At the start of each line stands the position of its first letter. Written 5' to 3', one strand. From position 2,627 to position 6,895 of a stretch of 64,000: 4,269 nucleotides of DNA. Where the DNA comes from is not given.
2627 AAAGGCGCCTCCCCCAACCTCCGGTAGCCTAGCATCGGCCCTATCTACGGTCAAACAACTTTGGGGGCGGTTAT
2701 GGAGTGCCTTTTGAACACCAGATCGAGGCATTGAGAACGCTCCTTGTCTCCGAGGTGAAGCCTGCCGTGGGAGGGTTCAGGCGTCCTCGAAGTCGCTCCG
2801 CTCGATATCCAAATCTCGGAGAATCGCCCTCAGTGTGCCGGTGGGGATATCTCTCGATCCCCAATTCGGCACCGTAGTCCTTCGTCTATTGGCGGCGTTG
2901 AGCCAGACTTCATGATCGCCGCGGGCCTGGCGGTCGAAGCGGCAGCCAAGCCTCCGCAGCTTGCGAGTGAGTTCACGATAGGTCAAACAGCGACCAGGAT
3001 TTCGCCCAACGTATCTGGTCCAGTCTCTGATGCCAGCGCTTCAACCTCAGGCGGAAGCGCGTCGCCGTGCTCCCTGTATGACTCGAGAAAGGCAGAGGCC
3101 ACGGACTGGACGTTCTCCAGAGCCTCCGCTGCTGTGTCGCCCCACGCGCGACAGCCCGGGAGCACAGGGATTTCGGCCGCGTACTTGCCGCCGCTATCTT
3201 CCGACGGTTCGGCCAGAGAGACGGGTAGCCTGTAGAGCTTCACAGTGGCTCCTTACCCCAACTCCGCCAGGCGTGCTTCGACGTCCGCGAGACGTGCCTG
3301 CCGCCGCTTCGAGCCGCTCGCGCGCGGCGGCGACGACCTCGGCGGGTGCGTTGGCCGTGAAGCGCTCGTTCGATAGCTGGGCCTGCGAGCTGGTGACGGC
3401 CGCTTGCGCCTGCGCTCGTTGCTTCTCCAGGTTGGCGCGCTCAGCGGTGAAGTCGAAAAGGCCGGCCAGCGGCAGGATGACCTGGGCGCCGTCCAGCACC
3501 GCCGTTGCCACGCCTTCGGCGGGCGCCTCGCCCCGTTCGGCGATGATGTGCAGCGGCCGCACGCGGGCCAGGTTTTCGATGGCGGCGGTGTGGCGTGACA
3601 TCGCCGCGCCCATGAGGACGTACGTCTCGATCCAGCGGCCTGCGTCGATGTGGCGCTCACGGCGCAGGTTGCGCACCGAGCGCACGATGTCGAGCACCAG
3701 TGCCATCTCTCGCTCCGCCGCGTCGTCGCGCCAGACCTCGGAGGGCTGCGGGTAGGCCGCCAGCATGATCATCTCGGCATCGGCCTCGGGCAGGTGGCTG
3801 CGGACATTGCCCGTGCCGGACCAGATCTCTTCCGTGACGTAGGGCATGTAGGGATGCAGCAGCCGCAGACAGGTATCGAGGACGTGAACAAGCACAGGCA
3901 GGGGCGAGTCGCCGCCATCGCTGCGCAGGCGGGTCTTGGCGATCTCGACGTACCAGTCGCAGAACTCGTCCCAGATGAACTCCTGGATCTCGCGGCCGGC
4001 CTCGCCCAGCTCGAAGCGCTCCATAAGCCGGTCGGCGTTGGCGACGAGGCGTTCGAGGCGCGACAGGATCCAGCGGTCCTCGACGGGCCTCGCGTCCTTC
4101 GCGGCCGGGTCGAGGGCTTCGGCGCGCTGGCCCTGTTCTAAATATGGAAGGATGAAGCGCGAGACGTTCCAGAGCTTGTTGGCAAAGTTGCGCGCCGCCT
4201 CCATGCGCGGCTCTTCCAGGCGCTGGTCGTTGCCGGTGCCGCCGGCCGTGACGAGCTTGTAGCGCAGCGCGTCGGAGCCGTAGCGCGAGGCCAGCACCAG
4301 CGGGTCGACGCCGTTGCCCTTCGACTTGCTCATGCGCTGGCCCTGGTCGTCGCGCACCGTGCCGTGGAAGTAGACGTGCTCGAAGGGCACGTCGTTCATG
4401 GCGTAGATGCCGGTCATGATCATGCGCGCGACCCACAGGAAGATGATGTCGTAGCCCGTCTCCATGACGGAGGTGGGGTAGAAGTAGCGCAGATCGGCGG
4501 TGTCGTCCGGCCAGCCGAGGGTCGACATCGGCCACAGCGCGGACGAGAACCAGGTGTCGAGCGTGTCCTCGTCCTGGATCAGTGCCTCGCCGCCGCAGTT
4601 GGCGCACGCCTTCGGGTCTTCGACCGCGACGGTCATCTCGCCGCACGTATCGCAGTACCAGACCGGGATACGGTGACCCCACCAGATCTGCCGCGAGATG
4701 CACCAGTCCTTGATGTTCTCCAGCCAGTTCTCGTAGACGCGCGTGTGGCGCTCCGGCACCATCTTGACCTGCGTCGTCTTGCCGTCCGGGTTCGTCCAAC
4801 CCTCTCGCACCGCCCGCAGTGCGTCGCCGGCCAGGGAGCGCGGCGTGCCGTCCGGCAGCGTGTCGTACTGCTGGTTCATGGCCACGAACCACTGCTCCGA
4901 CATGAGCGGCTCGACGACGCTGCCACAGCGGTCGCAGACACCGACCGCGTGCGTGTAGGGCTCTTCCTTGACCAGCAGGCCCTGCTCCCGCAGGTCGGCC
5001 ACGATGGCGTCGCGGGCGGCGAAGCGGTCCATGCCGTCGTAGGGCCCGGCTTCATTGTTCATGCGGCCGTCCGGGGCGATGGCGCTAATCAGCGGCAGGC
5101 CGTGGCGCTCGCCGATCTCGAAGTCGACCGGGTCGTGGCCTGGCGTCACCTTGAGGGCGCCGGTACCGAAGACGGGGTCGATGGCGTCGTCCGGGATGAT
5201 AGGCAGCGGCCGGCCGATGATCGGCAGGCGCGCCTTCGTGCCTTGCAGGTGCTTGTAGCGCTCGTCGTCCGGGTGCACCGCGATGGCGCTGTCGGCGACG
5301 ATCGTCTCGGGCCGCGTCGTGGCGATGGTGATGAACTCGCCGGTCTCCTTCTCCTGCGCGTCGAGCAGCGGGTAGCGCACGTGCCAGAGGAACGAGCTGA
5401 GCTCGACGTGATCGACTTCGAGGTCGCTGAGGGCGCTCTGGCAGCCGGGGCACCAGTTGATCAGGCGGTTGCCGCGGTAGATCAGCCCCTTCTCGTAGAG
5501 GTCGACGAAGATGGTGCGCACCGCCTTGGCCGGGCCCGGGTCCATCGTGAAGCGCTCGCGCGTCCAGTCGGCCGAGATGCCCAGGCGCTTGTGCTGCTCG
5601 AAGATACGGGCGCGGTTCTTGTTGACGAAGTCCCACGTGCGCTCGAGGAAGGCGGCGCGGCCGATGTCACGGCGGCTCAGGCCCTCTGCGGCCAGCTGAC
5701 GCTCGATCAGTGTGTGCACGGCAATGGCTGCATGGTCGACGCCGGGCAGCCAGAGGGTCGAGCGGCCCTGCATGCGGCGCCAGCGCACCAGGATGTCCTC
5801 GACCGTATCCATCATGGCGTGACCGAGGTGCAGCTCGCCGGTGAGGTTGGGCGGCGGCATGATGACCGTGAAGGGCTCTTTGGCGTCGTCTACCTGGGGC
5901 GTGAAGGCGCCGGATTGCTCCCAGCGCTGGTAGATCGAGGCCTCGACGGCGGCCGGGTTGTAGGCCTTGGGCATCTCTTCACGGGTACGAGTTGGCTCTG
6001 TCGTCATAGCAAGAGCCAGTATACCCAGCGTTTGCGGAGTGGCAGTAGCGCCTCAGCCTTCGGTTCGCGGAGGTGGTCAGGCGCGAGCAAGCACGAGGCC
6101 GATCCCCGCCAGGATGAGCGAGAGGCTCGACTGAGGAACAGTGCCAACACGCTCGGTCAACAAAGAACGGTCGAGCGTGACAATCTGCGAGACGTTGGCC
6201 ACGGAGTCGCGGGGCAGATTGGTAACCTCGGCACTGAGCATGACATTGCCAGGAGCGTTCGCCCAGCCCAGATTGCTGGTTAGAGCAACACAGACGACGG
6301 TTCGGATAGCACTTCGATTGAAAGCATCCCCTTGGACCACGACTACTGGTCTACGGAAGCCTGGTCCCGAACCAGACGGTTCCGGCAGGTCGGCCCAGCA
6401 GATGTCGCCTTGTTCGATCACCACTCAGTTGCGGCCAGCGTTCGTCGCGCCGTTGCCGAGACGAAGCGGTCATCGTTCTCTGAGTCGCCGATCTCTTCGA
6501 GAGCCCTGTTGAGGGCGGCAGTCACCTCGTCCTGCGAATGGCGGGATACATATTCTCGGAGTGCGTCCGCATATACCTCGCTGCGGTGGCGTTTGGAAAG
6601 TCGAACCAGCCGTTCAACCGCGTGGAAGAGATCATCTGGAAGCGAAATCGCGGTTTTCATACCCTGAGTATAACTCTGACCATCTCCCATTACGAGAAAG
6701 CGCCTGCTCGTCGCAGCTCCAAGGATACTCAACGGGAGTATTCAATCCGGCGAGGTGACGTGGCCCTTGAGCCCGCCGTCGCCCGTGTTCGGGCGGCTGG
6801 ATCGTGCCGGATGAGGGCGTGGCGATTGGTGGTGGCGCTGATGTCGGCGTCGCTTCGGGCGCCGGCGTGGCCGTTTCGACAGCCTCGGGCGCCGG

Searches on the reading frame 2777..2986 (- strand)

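Call 101: search_protein_families(library=pfam, max_evalue=0.01, proteins=[window:2777-2986:-])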
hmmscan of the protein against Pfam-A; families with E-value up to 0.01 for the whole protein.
window:2777-2986:- (69 aa): 1 family
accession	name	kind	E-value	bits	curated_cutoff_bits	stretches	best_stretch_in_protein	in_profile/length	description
PF07927.17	HicA_toxin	-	2.3e-16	60.1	27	1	3-61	1-58/58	HicA toxin of bacterial toxin-antitoxin,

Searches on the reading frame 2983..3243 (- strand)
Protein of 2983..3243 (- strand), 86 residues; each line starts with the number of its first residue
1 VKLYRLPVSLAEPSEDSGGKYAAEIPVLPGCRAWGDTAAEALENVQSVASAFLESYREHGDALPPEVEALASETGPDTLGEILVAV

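Call 101: search_protein_families(library=pfam, max_evalue=0.01, proteins=[window:2983-3243:-])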
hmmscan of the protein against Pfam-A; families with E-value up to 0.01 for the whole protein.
window:2983-3243:- (86 aa): 2 families
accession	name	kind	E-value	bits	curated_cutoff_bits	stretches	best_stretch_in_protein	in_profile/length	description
PF15919.11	HicB_lk_antitox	-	3.9e-07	30.7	27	1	16-71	8-62/123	HicB_like antitoxin of bacterial toxin-antitoxin system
PF21748.3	UPF0150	-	0.00017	21.9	27.3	1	17-53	17-53/64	UPF0150-like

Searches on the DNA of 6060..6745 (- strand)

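Call 93: search_dna_similar(query=window:6060-6745:-, collection=plasmids, mode=distant, max_rows=8)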
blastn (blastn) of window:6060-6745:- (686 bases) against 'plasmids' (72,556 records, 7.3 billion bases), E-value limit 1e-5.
No match.

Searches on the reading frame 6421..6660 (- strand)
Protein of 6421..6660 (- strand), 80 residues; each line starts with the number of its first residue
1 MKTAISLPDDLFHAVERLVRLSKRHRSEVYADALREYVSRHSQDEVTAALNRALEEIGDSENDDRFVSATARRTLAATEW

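Call 10: search_protein_families(library=pfam, max_evalue=0.1, proteins=[window:6421-6660:-])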
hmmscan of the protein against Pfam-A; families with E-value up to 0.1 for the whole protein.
seq(80 aa): 3 families
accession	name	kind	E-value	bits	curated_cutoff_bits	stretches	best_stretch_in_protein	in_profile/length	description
PF09957.15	VapB_antitoxin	-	0.0005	20.3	23.4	1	1-45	1-43/47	Bacterial antitoxin of type II TA system, VapB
PF01402.27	RHH_1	-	0.0037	17.6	20.5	1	5-38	4-37/39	Ribbon-helix-helix protein, copG family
PF07407.17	Seadorna_VP6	-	0.059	12.9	27.2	1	3-74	77-145/399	Seadornavirus VP6 protein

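Call 11: search_protein_families(library=ncbifam, max_evalue=0.1, proteins=[window:6421-6660:-])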
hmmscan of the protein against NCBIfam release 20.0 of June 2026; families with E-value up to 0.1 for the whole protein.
seq(80 aa): 2 families
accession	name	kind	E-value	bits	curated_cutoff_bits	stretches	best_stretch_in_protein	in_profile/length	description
NF002169.0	PRK01002.1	subfamily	0.014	15.3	111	1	1-42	5-47/141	nickel responsive regulator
NF002815.0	PRK02967.1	equivalog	0.038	14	83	1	3-47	4-49/139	nickel-responsive transcriptional regulator NikR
